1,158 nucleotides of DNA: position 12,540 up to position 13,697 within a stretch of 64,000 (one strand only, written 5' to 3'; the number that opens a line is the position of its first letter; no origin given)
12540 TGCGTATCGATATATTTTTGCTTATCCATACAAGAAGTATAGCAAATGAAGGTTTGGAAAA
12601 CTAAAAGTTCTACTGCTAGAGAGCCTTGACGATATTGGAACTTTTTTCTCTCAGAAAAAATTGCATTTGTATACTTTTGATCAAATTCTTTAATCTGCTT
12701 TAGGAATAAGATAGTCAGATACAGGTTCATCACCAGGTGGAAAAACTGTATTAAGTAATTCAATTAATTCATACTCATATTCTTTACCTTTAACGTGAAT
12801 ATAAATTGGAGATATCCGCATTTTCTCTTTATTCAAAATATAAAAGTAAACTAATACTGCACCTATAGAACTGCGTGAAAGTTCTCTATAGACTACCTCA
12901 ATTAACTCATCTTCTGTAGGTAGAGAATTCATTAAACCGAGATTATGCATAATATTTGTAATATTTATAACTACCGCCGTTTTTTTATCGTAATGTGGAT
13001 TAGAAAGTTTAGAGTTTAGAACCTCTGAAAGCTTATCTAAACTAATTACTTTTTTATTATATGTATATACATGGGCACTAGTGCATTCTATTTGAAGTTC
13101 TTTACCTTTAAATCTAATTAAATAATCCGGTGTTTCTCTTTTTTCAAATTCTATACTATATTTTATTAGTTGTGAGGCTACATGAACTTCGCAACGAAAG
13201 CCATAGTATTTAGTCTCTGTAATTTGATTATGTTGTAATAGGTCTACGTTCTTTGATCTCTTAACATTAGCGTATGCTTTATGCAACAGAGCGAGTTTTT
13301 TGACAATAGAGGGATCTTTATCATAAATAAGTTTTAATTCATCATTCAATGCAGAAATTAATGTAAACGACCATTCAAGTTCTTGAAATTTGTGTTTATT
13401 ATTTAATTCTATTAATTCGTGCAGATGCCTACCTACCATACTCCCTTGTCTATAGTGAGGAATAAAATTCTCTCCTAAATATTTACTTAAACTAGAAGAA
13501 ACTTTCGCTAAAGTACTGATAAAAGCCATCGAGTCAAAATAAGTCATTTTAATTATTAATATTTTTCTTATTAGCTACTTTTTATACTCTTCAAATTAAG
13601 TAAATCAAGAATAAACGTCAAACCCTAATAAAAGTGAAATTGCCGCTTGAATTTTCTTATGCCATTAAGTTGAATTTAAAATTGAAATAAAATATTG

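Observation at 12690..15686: OLD-family ATPase-TOPRIM nuclease with an uncharacterised 285-aa partner in a very AT-rich island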

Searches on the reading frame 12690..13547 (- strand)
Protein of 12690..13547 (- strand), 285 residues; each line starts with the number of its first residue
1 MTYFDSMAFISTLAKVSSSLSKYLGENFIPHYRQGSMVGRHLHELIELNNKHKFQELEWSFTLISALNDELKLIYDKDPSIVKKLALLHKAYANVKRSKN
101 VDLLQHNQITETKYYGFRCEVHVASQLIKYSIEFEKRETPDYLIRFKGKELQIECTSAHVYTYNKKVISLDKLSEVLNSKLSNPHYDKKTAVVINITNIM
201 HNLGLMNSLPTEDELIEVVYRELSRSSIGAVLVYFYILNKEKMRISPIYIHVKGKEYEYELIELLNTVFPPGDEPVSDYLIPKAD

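Call 3: search_protein_families(library=pfam, proteins=[window:12690-13547:-], max_evalue=1)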
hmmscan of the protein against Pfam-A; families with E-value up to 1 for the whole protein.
window:12690-13547:- (285 aa): 0 families

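Call 4: search_protein_families(library=padloc, proteins=[window:12690-13547:-], max_evalue=1)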
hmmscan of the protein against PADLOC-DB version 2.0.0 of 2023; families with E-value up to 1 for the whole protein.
window:12690-13547:- (285 aa): 0 families

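Call 5: search_protein_families(library=ncbifam, proteins=[window:12690-13547:-], max_evalue=1)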
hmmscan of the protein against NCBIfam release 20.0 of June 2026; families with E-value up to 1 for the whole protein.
window:12690-13547:- (285 aa): 0 families

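Call 6: find_homologous_proteins(query=window:12690-13547:-, max_evalue=0.01)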
Query window:12690-13547:- (285 aa): 1 proteins with E <= 0.01 among 706 candidates.
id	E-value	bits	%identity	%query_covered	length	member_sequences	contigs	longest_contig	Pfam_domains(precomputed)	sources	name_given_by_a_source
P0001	4.5e-183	625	100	100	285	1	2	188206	-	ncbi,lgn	-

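Call 19: search_protein_representatives(protein=window:12690-13547:-)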
Query: 285 residues. Proteins with E-value up to 0.001 (for the whole library): 299; up to 1e-10: 112; up to 1e-30: 1. The best 150 are listed.
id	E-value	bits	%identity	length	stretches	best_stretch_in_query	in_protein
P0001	1.4e-183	624.7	100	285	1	1-285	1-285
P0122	3.3e-26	108.8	33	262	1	14-283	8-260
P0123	4.9e-26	108.2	32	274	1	8-280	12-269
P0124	1.4e-22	96.9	27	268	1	8-282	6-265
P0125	2.6e-21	92.7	30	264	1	7-282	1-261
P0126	6.5e-21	91.4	36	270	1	109-283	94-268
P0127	1.1e-20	90.7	30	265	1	33-283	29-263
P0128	2.6e-20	89.4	32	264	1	14-279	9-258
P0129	4.1e-20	88.8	27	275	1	9-283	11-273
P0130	1.4e-19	87.1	31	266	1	112-283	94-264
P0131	4.9e-19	85.3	33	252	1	107-283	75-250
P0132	5.2e-19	85.2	26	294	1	6-280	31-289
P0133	5.3e-19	85.2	31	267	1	112-279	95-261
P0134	8.7e-19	84.5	28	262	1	11-284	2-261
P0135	8.8e-19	84.4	29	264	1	84-283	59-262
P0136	1.1e-18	84.1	29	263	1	9-277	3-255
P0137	1.6e-18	83.5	31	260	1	111-283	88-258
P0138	6.4e-18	81.6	28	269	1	8-279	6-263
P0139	7.1e-18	81.5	28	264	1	12-277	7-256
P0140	1.3e-17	80.6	33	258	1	108-273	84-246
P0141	1.3e-17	80.6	30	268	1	81-283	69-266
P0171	3.8e-14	69.2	28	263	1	104-283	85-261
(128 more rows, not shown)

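Call 22: find_homologous_proteins(query=A1, max_evalue=0.001)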
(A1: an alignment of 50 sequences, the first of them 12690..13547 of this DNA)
Query A1 (50 sequences) (285 aa, profile of the alignment): 2 proteins with E <= 0.001 among 3755 candidates.
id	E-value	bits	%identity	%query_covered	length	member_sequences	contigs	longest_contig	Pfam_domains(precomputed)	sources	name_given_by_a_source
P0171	2.8e-85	304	24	97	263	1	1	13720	-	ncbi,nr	ncbi:MAG: hypothetical protein HYS55_03315 [Candidatus Omnitrophica bacterium]|nr:hypothetical prote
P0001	6.5e-68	247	100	100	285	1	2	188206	-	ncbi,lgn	-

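Call 23: search_solved_structures(query=A1, max_evalue=10, show_alignments=2)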
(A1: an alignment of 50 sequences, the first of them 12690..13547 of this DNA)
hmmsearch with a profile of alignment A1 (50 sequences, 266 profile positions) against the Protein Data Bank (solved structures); distinct sequences matched with E-value up to 10: 3.
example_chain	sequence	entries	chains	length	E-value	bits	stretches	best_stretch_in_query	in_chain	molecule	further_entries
9gb5_I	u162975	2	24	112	0.15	14.6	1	147-202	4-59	gp50 - Portal adaptor protein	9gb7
1cf7_B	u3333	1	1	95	0.46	12.9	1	148-227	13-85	PROTEIN (TRANSCRIPTION FACTOR DP-2)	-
2i88_A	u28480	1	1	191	0.94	11.9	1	160-244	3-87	Colicin-E1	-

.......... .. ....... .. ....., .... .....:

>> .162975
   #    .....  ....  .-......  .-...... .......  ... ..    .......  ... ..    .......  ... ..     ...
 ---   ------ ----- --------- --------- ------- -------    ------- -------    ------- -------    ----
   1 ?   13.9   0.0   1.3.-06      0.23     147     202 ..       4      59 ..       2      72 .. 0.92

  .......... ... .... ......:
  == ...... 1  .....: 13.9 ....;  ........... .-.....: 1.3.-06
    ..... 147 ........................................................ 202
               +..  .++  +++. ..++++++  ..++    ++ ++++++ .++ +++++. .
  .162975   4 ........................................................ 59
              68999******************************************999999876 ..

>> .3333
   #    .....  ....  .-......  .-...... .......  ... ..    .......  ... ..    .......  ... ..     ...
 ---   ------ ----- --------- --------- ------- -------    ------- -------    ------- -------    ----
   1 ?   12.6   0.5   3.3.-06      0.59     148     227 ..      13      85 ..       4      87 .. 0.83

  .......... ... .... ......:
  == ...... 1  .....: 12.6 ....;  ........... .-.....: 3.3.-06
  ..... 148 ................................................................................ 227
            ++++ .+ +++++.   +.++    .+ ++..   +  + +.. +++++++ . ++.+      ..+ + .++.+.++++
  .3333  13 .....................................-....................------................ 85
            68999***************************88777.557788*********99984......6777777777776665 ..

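Call 24: search_protein_families(library=pfam, alignment_id=A1, max_evalue=1)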
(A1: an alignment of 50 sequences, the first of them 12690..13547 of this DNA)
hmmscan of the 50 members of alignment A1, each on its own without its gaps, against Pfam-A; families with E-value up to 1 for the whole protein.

A. member 1, window:12690-13547:- (285 aa): 0 families

B. families by the number of members that match (of 50 scanned): 36 families (the first 25 are shown)
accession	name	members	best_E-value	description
PF09002.17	Card1_endonuc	2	0.0033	Card1-like, endonuclease domain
PF02338.25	OTU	2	0.027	OTU-like cysteine protease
PF19443.4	DAHL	1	0.0028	DAHL domain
PF10115.14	HlyU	1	0.0077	Transcriptional activator HlyU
PF08204.17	V-set_CD47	1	0.015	CD47 immunoglobulin-like domain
PF01936.24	NYN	1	0.016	NYN domain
PF20975.2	DGCcoil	1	0.018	DGC-associated coil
PF07014.17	Hs1pro-1_C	1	0.02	Hs1pro-1 protein C-terminus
PF19808.4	DUF6291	1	0.031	Family of unknown function (DUF6291)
PF03114.23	BAR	1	0.033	BAR domain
PF08475.15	Baculo_VP91_N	1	0.038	Viral capsid protein 91 N-terminal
PF24512.1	DUF7592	1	0.038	Domain of unknown function (DUF7592)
PF18865.6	AbiJ_NTD5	1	0.04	AbiJ N-terminal domain 5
PF25524.1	RSLD_CPSF6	1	0.044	CPSF6-like, RSLD domain, N-terminal region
PF22451.2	NirdL-like_HTH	1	0.044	Siroheme decarboxylase NirDL-like HTH domain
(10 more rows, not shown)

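Call 28: find_encoding_contigs(protein=P0171, flank=7000, max_places=2)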
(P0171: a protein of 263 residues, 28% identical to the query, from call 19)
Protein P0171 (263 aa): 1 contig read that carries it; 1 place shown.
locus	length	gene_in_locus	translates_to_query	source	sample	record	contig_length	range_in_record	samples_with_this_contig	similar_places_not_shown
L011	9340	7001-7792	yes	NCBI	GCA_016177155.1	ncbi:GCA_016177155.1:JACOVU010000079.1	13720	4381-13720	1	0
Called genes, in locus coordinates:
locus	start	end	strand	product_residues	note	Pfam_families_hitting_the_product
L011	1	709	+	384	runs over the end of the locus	PF01168:Ala_racemase_N, PF00842:Ala_racemase_C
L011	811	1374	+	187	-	PF03099:BPL_LplA_LipB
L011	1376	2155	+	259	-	PF03309:Pan_kinase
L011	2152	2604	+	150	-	-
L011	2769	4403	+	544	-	PF00118:Cpn60_TCP1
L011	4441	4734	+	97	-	PF00166:Cpn10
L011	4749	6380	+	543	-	PF00118:Cpn60_TCP1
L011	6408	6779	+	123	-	PF16842:RRM_occluded (weak), PF00076:RRM_1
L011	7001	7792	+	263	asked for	-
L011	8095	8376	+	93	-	PF05015:HigB-like_toxin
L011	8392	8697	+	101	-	PF01381:HTH_3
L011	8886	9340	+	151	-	?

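Call 29: find_encoding_contigs(protein=P0122, flank=7000, max_places=2)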
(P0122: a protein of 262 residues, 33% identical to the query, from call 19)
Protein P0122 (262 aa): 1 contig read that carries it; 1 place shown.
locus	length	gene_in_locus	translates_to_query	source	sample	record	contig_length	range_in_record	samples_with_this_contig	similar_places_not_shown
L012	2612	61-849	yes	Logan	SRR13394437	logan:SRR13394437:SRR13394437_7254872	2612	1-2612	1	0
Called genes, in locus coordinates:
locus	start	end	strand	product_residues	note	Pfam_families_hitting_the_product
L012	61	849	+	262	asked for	-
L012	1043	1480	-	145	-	PF00589:Phage_integrase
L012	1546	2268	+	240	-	PF00331:Glyco_hydro_10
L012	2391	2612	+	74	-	?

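Call 32: find_related_loci(query=A2, collection=genome_contigs, flank=7000)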
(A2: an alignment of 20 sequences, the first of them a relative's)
Query A2 (261 aa) in genome_contigs; peptide patterns used: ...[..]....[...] (x = any residue, [..] = any of these).
27 stretches matched a pattern; 9 encode a relative of the query (tblastn E <= 1e-3); 9 distinct loci.
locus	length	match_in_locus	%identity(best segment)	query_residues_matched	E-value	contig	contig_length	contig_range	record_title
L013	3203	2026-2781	43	14-261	5e-54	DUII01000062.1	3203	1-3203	MAG TPA_asm: Thermococcaceae archaeon isolate UBA12520 contig_2034, whole genome shotgun sequence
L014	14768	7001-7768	36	11-261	1e-37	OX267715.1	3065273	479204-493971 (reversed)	Neobacillus sp. Marseille-Q6967 genome assembly, chromosome: contig00001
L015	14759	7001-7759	35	10-261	1e-37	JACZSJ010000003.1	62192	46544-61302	MAG: Proteobacteria bacterium isolate B10T3L8 B10T3L8_NODE81, whole genome shotgun sequence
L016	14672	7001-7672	37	39-260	5e-37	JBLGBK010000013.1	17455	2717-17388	MAG: Colwellia polaris isolate 3300055293_71 Ga0535675_0001528, whole genome shotgun sequence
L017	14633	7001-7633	36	38-246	8e-36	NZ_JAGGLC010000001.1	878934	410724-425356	Halolamina salifodinae strain DSM 26232 Ga0451177_01, whole genome shotgun sequence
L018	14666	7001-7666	33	36-261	3e-30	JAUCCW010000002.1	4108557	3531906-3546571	MAG: Thauera sp. isolate R32x_68d_np_Bin2.3 contig_33, whole genome shotgun sequence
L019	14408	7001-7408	35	45-180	8e-16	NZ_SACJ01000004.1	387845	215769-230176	Flavobacterium sufflavum strain BBQ-12 NODE_4_length_387845_cov_99, whole genome shotgun sequence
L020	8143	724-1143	34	44-180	2e-15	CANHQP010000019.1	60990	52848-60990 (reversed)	MAG: Flavobacteriia bacterium isolate RE-26jul17-152 genome assembly, contig: RE-26jul17-C463, whole genome shotgun sequ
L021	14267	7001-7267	38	93-180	2e-12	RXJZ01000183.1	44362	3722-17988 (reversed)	MAG: Flavobacteriaceae bacterium isolate AWTP1-28 sample_1_scaffold_48, whole genome shotgun sequence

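Call 33: find_related_loci(query=A2, collection=metagenome_contigs, flank=7000)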
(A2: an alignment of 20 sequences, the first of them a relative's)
Query A2 (261 aa) in metagenome_contigs; peptide patterns used: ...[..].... (x = any residue, [..] = any of these).
113 stretches matched a pattern; 21 encode a relative of the query (tblastn E <= 1e-3); 21 distinct loci.
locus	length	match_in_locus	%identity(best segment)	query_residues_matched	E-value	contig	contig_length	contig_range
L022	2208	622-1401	43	8-261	6e-59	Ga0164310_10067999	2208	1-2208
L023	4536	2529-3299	42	8-261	2e-54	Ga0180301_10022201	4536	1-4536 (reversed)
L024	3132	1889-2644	43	14-261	3e-54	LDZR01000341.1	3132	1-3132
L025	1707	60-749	44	8-231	3e-51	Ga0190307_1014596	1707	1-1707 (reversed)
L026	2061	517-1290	40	11-261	2e-50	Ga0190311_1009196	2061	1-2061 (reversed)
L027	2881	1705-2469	40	14-261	5e-49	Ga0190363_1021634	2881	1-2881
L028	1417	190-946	39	14-261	3e-43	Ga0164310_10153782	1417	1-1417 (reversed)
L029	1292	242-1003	35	14-261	8e-43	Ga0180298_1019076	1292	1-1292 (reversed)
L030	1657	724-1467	35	15-261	1e-39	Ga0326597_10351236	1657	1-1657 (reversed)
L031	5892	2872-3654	31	8-261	3e-37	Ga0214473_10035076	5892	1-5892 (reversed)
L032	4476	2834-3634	36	1-261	2e-36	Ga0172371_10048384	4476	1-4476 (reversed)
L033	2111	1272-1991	34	14-248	1e-36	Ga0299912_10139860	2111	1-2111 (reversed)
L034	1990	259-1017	32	14-261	2e-36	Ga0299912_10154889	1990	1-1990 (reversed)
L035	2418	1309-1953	38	33-246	5e-35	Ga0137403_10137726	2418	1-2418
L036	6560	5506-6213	32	19-247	1e-29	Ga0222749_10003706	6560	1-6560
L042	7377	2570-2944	36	102-218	6e-12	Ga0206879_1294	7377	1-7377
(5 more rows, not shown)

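Call 34: find_related_loci(query=A2, collection=viral_contigs, flank=7000)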
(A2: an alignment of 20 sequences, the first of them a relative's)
Query A2 (261 aa) in viral_contigs; peptide patterns used: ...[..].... (x = any residue, [..] = any of these).
4 stretches matched a pattern, but none encodes a relative of the query by tblastn (E <= 1e-3).

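Call 38: search_protein_families(library=pfam, proteins=[L014:5417-6394:-, L014:7836-8432:-, L015:5156-6571:+, L015:8189-9646:-, L016:6407-6850:+, L016:7922-8551:+, L017:5533-6567:+, L017:7666-8256:-, L018:4714-6135:-, L018:7849-9693:-], max_evalue=0.001)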
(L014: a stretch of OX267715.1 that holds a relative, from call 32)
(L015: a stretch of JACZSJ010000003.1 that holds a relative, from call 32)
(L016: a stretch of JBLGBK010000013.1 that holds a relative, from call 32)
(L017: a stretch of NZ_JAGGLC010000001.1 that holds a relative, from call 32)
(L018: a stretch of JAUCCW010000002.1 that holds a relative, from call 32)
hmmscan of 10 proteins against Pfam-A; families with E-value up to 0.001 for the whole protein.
L014:5417-6394:- (325 aa): 0 families

L014:7836-8432:- (198 aa): 0 families

L015:5156-6571:+ (471 aa): 3 families
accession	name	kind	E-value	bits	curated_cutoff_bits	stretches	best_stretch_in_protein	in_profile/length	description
PF13751.12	DDE_Tnp_1_6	-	2.8e-16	60.4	25.1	1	344-456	2-124/125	Transposase DDE domain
PF05598.16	DUF772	-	3.3e-13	49.9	23.1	1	55-115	1-66/74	Transposase domain (DUF772)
PF01609.27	DDE_Tnp_1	-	3.2e-12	47.1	23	1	237-453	27-200/200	Transposase DDE domain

L015:8189-9646:- (485 aa): 2 families
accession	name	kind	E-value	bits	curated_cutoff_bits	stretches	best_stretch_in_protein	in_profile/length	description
PF02113.21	Peptidase_S13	-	3e-83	280.5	22.8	1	37-482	4-441/444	D-Ala-D-Ala carboxypeptidase 3 (S13) family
PF13354.11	Beta-lactamase2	-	3.7e-05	23.6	22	0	349-460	97-213/214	Beta-lactamase enzyme family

L016:6407-6850:+ (147 aa): 0 families

L016:7922-8551:+ (209 aa): 5 families
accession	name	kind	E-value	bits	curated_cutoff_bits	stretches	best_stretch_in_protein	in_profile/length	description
PF00702.32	Hydrolase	-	1.8e-20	74.6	26.4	1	2-176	2-188/191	haloacid dehalogenase-like hydrolase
PF13419.12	HAD_2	-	6.9e-20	72.3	23.8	1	5-184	2-177/178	Haloacid dehalogenase-like hydrolase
PF12710.13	HAD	-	5.1e-08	34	27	1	5-137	2-142/189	haloacid dehalogenase-like hydrolase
PF13242.12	Hydrolase_like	-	6.4e-05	23.2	22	1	142-194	3-59/75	HAD-hyrolase-like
PF08645.17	PNK3P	-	0.00011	22.4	22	0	3-170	2-129/161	Polynucleotide kinase 3 phosphatase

L017:5533-6567:+ (344 aa): 2 families
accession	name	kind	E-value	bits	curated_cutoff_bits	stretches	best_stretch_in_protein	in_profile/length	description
PF00589.27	Phage_integrase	-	6.2e-09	36.3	27.1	1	129-253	4-117/172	Phage integrase family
PF02899.23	Phage_int_SAM_1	-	4.5e-06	27.3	22.3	1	32-93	13-74/83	Phage integrase, N-terminal SAM-like domain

L017:7666-8256:- (196 aa): 0 families

L018:4714-6135:- (473 aa): 0 families

L018:7849-9693:- (614 aa): 0 families

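Call 39: search_protein_families(library=pfam, proteins=[L019:6008-6847:+, L019:7868-8587:+, L021:5779-6669:+, L021:3686-5770:+, L021:7701-8111:-, L020:1637-2488:+, L031:1282-2376:+, L036:3635-4522:+, L042:1533-2555:+, L042:3346-4212:+], max_evalue=0.001)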
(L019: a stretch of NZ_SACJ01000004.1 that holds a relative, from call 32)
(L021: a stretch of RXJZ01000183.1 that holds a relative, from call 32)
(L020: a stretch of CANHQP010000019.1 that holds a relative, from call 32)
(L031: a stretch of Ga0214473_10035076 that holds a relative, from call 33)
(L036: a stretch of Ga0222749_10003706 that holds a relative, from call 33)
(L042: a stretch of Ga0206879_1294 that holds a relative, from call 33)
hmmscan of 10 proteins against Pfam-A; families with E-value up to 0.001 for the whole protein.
L019:6008-6847:+ (279 aa): 0 families

L019:7868-8587:+ (239 aa): 0 families

L021:5779-6669:+ (296 aa): 2 families
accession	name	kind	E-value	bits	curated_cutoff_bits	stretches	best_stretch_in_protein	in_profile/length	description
PF02541.22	Ppx-GppA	-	8.1e-38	130.9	27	1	43-288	19-278/285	Ppx/GppA phosphatase family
PF06723.19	MreB_Mbl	-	0.00068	19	27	1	56-172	73-180/327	MreB/Mbl protein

L021:3686-5770:+ (694 aa): 5 families
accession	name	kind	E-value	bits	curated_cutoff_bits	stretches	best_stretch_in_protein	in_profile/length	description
PF17941.7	PP_kinase_C_1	-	3.8e-69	232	25.7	1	332-495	1-164/167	Polyphosphate kinase C-terminal domain 1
PF13090.12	PP_kinase_C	-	4.7e-68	228.4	25.8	1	504-675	1-172/172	Polyphosphate kinase C-terminal domain 2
PF02503.22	PP_kinase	-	8.3e-47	159.7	31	1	121-306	1-183/183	Polyphosphate kinase middle domain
PF13089.11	PP_kinase_N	-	1.3e-32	112.7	23.8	1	8-112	1-106/107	Polyphosphate kinase N-terminal domain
PF13091.12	PLDc_2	-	5.9e-16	58.9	27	2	369-490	11-129/132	PLD-like domain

L021:7701-8111:- (136 aa): 0 families

L020:1637-2488:+ (283 aa): 12 families
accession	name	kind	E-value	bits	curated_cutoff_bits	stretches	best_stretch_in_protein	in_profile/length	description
PF12895.13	ANAPC3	-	2.4e-11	44.2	27.2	1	103-158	25-79/82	Anaphase-promoting complex, cyclosome, subunit 3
PF14559.12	TPR_19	-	4.8e-11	43.3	25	1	40-95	2-57/68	Tetratricopeptide repeat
PF07719.23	TPR_2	-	1.6e-10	40.7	27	0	243-269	4-30/34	Tetratricopeptide repeat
PF13181.12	TPR_8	-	1.8e-10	40.5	25.7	0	136-168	2-34/34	Tetratricopeptide repeat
PF13431.12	TPR_17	-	5.5e-10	39.2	24.4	0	230-260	3-33/34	Tetratricopeptide repeat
PF25062.1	ARM_TT21_N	-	5.3e-07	30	40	1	45-254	10-216/222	Tetratricopeptide repeat protein 21 N-terminal ARM repeat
PF12569.14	NatA_aux_su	-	5.4e-07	29.4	33.3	1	103-158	194-249/515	N-terminal acetyltransferase A, auxiliary subunit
PF14561.12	TPR_20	-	1.3e-05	25.9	25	0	48-94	7-53/90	Tetratricopeptide repeat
PF13414.12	TPR_11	-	5.8e-05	23.1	26.8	0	248-269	2-23/42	TPR repeat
PF00515.34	TPR_1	-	6.2e-05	23.1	27.8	0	246-269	7-30/34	Tetratricopeptide repeat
PF13432.12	TPR_16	-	0.00039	21.2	32.7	0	41-85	9-53/65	Tetratricopeptide repeat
PF13428.12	TPR_14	-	0.00091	20.1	23.5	0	138-172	4-38/44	Tetratricopeptide repeat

L031:1282-2376:+ (364 aa): 1 family
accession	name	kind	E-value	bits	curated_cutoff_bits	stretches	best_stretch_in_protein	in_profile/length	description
PF14175.11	YaaC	-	1.8e-34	120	27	1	59-347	38-307/307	YaaC-like Protein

L036:3635-4522:+ (295 aa): 1 family
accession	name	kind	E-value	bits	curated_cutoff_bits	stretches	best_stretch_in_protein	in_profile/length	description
PF13541.12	ChlI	-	5.3e-11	42.9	27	1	145-189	22-66/121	Subunit ChlI of Mg-chelatase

L042:1533-2555:+ (340 aa): 2 families
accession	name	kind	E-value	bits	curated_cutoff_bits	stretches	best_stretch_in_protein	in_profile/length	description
PF13573.12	SprB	-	5.1e-12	45.6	28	2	28-63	2-37/37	SprB repeat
PF18962.6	Por_Secre_tail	-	5.4e-12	46.3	27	1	263-338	1-74/75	Secretion system C-terminal sorting domain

L042:3346-4212:+ (288 aa): 1 family
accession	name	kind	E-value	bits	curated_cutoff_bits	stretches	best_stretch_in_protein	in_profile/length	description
PF01609.27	DDE_Tnp_1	-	4.6e-06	27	23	1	182-282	6-98/200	Transposase DDE domain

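Call 48: list_cluster_members(proteins=[P0001, P0002, P0005, P0010, P0122, P0123])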
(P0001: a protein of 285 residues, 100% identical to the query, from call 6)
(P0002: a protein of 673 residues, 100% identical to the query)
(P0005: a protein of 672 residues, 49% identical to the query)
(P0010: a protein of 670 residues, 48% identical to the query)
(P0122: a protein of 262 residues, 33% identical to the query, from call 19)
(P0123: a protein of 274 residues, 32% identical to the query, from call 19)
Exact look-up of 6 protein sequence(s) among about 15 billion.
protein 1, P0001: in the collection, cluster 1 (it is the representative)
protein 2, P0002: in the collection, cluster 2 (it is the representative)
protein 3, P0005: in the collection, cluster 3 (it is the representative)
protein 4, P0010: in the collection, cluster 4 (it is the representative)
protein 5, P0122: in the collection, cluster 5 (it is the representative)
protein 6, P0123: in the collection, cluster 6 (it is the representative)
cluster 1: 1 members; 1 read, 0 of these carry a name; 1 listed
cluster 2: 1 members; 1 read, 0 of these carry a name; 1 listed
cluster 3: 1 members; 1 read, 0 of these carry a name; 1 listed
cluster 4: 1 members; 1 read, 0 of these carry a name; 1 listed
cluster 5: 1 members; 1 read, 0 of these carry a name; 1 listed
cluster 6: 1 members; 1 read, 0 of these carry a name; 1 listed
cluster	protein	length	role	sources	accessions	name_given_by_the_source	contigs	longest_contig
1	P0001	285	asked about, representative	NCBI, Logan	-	-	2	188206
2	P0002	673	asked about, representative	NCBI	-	-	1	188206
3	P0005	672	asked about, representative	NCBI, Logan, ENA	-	-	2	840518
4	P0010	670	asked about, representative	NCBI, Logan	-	-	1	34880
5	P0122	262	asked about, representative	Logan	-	-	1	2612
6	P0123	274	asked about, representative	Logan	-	-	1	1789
